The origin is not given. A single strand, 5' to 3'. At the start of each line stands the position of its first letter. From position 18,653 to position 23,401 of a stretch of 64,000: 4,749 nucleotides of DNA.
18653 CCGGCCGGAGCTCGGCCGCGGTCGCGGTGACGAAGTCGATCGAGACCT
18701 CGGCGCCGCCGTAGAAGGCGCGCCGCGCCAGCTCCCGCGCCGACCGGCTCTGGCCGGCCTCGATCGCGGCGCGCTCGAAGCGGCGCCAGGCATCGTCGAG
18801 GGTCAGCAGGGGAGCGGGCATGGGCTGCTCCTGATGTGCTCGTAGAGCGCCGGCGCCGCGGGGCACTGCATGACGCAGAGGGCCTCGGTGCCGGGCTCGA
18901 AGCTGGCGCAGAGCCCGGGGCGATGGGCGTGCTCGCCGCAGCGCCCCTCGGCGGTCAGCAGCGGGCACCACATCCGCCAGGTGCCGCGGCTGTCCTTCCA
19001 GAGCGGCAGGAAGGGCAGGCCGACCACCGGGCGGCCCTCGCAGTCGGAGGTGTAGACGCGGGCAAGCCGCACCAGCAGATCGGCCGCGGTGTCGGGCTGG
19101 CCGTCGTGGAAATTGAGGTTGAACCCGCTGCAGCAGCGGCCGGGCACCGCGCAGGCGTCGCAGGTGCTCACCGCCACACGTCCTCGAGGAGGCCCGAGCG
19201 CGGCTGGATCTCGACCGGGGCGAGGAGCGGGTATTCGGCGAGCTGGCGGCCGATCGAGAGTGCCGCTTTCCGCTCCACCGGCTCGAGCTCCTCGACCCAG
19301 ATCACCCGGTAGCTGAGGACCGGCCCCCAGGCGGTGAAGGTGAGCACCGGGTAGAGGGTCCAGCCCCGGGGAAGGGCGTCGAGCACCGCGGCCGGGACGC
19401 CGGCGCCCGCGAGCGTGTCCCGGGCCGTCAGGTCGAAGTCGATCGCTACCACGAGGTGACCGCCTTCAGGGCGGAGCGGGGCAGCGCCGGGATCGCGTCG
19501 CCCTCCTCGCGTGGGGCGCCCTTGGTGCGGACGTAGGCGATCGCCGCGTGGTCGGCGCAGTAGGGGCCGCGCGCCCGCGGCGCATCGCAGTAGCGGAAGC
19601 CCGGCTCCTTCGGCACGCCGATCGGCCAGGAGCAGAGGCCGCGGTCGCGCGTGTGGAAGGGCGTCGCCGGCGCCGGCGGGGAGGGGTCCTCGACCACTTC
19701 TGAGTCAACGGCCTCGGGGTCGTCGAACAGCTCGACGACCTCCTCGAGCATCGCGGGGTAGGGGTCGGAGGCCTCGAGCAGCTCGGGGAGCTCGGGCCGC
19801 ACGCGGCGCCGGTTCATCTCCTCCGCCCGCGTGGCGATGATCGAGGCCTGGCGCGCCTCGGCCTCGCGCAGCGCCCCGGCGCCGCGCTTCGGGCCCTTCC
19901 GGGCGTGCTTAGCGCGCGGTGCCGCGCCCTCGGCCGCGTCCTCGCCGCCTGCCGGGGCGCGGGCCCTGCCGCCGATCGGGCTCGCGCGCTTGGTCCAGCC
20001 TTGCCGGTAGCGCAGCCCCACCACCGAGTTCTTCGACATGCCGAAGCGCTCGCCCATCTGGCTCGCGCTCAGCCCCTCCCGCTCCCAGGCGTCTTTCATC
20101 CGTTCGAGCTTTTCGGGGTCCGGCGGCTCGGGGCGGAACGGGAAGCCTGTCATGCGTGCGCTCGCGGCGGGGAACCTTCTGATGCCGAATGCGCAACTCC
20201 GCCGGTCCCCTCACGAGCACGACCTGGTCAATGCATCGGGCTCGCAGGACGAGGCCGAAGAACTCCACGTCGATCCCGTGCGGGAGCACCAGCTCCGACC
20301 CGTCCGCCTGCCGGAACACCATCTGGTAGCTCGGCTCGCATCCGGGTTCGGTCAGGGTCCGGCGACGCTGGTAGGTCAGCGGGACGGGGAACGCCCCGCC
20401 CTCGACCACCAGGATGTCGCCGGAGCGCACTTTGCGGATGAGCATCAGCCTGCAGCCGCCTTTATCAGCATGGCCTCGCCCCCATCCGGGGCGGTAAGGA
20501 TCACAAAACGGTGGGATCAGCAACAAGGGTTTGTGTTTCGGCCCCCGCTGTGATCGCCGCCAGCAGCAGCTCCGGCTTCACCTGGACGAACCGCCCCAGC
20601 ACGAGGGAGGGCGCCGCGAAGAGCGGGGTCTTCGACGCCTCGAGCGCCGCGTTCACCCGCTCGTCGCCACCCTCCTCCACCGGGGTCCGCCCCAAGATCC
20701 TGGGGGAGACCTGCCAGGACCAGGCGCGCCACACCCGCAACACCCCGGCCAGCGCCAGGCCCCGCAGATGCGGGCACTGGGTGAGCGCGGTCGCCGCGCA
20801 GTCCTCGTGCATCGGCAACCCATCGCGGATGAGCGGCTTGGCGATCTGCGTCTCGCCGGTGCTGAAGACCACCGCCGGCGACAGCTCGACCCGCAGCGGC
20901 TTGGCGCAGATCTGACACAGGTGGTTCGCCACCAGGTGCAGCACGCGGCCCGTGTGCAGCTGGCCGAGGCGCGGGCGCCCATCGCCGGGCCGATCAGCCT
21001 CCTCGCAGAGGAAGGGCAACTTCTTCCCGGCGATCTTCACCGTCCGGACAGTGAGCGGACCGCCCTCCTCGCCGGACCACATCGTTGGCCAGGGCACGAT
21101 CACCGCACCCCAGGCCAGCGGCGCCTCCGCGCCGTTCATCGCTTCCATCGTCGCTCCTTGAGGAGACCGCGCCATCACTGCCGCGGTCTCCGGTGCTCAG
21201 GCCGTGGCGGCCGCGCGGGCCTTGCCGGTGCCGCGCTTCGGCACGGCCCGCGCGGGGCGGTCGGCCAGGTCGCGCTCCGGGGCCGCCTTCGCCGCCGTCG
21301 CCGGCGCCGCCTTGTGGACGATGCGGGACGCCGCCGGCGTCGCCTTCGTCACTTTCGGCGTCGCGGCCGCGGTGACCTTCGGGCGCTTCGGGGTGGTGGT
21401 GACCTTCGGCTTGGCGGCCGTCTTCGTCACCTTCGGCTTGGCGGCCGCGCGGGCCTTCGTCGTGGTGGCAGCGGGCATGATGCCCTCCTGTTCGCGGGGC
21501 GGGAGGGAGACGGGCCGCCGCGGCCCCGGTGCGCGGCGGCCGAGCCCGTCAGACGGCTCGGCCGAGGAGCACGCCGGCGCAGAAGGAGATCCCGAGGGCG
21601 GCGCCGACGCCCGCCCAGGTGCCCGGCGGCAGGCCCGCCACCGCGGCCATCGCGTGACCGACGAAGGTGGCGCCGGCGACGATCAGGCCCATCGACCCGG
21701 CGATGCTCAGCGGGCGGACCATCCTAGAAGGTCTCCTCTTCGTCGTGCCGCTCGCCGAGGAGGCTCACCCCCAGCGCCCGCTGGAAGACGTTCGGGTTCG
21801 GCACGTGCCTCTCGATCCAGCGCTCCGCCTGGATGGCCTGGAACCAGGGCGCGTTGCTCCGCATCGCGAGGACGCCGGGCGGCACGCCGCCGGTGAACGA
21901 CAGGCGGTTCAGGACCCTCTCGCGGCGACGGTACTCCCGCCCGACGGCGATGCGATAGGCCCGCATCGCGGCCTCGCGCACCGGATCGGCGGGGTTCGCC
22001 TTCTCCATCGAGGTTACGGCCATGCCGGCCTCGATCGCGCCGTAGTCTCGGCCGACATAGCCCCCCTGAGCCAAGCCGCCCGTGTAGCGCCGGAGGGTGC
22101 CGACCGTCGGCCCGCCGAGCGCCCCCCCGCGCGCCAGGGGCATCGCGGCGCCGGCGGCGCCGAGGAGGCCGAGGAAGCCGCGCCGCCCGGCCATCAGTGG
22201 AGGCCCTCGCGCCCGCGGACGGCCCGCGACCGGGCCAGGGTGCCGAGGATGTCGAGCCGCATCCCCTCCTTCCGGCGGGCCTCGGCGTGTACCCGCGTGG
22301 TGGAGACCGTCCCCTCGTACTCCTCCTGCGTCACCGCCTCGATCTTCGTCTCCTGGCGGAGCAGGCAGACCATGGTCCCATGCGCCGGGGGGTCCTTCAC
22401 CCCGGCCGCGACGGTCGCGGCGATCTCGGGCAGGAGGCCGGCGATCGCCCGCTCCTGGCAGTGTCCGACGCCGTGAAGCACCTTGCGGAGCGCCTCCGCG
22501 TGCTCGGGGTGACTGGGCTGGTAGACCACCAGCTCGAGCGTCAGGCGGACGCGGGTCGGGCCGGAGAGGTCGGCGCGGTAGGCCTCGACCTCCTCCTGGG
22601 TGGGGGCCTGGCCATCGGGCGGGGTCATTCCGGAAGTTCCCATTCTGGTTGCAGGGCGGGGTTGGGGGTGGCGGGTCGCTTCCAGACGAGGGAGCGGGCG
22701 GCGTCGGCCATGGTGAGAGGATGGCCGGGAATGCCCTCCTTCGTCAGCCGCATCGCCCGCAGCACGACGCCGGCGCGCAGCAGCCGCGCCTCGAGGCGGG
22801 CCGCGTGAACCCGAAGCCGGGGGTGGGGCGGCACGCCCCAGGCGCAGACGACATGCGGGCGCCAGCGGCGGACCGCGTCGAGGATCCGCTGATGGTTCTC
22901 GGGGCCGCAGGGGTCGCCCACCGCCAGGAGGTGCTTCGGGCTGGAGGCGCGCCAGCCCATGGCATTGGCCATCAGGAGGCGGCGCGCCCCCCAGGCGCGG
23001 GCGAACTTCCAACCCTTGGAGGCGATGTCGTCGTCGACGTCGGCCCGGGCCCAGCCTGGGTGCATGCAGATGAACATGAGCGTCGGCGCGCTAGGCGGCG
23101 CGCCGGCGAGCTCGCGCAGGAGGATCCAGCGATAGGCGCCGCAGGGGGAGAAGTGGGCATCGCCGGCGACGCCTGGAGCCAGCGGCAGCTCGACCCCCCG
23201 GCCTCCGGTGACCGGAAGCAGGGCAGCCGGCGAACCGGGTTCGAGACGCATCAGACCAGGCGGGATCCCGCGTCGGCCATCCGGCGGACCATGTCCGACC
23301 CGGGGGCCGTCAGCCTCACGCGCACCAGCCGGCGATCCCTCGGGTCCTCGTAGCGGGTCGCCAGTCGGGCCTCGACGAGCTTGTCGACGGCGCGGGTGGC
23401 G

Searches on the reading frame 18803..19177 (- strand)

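Call 66: search_protein_families(library=pfam, proteins=[window:18803-19177:-], max_evalue=0.01)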
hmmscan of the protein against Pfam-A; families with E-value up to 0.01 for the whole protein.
window:18803-19177:- (124 aa): 1 family
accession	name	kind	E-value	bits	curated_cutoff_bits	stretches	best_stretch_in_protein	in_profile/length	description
PF03692.20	CxxCxxCC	-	3.8e-05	24.7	23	1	6-94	2-70/85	Putative zinc- or iron-chelating domain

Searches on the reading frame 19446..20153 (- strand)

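Call 66: search_protein_families(library=pfam, proteins=[window:19446-20153:-], max_evalue=0.01)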
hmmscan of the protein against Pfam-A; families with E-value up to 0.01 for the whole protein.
window:19446-20153:- (235 aa): 1 family
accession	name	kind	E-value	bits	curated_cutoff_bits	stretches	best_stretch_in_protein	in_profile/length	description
PF07750.17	GcrA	-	3.7e-15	57.1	26.9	1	14-212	6-150/155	GcrA cell cycle regulator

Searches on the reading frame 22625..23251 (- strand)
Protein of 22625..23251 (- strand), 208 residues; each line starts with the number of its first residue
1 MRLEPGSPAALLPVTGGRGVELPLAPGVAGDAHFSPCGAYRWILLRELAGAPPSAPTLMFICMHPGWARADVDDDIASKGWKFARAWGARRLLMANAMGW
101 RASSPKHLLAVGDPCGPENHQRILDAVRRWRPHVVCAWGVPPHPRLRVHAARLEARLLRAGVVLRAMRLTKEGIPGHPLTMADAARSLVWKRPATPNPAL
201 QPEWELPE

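Call 66: search_protein_families(library=pfam, proteins=[window:22625-23251:-], max_evalue=0.01)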
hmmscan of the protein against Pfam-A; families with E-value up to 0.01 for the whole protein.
window:22625-23251:- (208 aa): 1 family
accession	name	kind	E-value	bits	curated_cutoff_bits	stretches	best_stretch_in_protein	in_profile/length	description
PF07799.17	DUF1643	-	1.4e-21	77.4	22.5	1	41-179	1-134/134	Protein of unknown function (DUF1643)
